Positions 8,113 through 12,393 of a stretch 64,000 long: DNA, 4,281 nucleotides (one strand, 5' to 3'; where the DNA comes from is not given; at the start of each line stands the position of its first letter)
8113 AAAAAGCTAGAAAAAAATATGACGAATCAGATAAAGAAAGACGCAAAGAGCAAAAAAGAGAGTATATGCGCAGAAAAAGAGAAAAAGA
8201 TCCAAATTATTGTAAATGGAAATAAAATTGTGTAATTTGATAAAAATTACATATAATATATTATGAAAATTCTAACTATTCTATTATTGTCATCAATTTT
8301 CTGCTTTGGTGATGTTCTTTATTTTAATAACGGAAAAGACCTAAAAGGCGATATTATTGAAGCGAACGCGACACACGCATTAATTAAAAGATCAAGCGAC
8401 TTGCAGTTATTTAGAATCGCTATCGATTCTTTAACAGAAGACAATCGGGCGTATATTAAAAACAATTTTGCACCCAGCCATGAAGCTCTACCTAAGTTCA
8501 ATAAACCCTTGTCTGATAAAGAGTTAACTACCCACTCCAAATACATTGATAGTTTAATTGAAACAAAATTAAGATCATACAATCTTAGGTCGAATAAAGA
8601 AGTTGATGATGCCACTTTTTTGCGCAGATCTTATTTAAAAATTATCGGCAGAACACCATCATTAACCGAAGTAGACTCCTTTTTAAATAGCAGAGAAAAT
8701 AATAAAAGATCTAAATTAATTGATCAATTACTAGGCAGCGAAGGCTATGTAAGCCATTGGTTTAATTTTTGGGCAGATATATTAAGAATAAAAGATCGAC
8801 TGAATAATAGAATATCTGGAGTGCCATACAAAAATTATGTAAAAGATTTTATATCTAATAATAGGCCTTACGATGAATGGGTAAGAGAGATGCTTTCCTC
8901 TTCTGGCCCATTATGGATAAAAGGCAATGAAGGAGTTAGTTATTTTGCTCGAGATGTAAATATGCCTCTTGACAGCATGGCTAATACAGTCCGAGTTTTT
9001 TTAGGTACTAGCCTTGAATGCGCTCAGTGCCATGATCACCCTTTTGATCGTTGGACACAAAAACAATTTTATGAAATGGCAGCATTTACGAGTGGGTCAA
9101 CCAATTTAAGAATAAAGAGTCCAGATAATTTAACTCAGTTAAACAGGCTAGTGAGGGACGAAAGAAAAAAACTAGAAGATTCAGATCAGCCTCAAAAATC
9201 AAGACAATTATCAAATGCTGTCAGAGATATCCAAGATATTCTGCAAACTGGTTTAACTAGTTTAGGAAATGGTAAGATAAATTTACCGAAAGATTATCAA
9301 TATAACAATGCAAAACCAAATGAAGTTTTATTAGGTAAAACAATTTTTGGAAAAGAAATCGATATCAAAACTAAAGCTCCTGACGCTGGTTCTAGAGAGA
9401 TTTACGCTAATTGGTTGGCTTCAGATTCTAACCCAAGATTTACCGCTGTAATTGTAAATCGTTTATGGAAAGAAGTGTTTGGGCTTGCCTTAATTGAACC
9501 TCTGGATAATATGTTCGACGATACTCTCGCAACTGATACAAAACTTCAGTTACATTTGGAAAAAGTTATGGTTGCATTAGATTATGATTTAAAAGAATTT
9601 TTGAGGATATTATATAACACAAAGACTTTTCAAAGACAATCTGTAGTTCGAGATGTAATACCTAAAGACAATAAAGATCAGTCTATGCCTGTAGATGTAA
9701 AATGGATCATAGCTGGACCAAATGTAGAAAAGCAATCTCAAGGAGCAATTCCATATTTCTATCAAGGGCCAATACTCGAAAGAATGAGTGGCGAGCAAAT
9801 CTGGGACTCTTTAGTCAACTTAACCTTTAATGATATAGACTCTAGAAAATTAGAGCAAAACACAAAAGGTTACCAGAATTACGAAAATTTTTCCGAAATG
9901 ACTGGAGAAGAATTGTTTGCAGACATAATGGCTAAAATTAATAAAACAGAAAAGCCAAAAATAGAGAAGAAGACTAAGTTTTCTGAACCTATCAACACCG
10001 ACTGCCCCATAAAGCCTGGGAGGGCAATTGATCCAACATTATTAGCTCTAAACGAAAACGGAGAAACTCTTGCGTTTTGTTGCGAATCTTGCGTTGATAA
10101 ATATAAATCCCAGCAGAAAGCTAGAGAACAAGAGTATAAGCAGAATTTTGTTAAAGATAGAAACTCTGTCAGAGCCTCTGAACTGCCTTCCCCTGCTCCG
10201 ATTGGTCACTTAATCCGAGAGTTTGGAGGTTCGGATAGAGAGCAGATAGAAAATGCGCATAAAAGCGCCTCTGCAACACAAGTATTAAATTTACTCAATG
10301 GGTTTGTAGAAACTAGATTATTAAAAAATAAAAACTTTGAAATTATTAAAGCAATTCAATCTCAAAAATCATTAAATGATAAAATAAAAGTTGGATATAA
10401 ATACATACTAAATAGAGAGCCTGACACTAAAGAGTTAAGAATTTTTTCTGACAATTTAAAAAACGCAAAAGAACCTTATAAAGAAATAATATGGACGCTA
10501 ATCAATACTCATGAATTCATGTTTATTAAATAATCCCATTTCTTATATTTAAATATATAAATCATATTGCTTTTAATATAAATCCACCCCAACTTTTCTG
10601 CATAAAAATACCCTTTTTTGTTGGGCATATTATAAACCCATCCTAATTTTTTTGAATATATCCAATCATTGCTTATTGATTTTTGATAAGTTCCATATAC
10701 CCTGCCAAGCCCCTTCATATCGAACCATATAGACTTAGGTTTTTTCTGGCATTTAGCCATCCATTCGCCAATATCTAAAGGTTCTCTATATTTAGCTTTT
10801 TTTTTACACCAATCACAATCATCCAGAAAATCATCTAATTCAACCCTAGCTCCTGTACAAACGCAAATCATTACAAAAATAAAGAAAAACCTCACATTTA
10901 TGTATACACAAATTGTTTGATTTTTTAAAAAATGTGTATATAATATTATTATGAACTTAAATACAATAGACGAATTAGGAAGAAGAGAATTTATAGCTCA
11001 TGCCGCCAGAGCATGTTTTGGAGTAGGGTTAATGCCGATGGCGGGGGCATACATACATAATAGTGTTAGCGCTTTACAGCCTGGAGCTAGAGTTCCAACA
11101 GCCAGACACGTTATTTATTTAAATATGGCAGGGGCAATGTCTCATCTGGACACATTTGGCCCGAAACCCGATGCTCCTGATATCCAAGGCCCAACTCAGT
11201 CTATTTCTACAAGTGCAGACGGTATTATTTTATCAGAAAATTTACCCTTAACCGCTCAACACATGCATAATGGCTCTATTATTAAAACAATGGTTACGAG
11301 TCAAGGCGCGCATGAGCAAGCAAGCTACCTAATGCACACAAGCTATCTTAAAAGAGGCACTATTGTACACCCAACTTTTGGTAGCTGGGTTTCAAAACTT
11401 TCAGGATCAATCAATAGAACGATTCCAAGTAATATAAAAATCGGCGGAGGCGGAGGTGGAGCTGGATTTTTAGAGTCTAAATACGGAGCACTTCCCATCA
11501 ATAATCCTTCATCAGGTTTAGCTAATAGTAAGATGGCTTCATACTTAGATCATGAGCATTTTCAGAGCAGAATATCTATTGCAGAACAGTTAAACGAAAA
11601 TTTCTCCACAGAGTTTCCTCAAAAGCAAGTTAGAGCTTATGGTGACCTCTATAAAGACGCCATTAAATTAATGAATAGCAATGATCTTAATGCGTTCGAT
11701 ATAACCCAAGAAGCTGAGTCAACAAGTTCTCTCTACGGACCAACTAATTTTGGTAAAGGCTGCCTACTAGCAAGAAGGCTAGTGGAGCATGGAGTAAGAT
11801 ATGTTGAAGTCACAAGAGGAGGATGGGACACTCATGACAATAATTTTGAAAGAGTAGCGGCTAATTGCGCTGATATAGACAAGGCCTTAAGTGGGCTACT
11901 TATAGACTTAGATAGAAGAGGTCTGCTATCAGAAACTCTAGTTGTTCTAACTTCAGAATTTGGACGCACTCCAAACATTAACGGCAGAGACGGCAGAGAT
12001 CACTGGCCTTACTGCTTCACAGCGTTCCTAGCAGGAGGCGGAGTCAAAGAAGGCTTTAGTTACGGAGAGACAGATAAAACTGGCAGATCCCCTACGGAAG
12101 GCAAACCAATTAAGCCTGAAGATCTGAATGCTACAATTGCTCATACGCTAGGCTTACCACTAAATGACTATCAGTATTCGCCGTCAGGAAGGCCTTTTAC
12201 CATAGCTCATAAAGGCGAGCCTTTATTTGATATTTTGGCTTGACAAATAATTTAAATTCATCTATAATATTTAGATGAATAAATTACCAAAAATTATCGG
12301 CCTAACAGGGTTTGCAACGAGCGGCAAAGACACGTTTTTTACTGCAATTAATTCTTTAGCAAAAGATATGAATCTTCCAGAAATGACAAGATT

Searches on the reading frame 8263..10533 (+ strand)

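Call 8: search_protein_families(library=pfam, proteins=[window:8263-10533:+], max_evalue=0.01)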
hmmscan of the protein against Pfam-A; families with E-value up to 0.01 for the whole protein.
window:8263-10533:+ (756 aa): 3 families
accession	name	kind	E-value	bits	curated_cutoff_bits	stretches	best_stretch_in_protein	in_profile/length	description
PF07583.16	PSCyt2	-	1.2e-44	153.3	29.8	1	95-277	2-205/209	Protein of unknown function (DUF1549)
PF07587.16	PSD1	-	7e-24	85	28.5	1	378-729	2-241/244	Protein of unknown function (DUF1553)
PF13946.11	DUF4214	-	2.3e-09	37.6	23.2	1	705-752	21-68/72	Domain of unknown function (DUF4214)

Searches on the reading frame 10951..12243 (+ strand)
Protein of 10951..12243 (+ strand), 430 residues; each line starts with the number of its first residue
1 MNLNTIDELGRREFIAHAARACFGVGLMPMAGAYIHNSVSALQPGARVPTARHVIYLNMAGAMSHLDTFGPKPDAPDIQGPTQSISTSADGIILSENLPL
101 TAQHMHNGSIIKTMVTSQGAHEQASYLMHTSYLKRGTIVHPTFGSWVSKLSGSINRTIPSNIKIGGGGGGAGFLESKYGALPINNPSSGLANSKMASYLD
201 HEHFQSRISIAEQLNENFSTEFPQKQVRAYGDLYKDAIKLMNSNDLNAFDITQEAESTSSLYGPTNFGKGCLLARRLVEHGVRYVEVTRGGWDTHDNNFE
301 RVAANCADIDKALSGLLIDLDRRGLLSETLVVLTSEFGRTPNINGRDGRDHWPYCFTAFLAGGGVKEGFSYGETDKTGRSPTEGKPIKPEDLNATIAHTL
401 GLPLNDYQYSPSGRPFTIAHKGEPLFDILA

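Call 8: search_protein_families(library=pfam, proteins=[window:10951-12243:+], max_evalue=0.01)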
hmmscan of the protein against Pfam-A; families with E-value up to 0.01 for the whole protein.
window:10951-12243:+ (430 aa): 2 families
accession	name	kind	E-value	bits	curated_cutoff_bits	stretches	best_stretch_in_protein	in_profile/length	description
PF07394.17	DUF1501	-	1.2e-105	354.3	27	1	51-428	1-389/390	Protein of unknown function (DUF1501)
PF01663.27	Phosphodiest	-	0.0047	17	23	1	300-342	182-224/342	Type I phosphodiesterase / nucleotide pyrophosphatase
